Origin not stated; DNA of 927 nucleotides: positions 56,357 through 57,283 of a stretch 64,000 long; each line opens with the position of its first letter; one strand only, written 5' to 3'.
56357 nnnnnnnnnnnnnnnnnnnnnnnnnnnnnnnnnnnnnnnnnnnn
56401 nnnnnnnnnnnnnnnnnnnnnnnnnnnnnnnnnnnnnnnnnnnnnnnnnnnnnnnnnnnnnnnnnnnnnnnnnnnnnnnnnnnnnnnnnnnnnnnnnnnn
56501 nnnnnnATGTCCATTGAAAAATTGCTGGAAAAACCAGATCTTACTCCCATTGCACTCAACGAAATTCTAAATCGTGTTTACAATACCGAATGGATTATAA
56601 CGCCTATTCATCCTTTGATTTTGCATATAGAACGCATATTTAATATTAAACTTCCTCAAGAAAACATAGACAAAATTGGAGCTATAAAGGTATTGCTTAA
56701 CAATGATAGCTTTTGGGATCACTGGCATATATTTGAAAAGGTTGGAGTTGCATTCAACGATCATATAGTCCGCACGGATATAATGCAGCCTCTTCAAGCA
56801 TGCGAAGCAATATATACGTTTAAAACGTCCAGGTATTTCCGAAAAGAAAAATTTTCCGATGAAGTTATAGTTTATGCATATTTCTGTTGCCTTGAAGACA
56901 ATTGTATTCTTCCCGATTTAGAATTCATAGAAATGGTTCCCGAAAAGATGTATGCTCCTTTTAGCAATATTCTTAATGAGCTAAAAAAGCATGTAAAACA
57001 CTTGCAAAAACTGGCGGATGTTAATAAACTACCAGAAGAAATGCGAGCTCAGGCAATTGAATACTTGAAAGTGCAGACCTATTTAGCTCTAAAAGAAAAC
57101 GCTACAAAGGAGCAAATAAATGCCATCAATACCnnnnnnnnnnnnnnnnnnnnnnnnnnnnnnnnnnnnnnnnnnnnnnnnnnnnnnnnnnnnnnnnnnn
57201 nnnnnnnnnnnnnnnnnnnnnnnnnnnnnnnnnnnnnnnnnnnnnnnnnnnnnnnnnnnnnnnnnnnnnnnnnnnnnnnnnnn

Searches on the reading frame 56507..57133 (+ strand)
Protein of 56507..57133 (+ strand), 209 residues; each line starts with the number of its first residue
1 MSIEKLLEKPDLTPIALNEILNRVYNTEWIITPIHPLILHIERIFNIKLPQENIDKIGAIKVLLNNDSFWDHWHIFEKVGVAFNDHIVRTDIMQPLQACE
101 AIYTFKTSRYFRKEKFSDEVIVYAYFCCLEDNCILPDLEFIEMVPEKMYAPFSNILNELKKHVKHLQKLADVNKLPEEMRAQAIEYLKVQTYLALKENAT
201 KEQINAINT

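Call 23: search_protein_families(library=pfam, proteins=[window:56507-57133:+], max_evalue=0.001)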
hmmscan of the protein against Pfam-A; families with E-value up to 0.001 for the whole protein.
window:56507-57133:+ (209 aa): 0 families

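Call 43: search_protein_families(library=phrogs, proteins=[window:56507-57133:+], max_evalue=0.05)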
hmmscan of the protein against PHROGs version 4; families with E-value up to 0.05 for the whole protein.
window:56507-57133:+ (209 aa): 1 family
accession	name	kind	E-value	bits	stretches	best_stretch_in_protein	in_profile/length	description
phrog_17709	-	unknown function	0.023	16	0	155-196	27-66/92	-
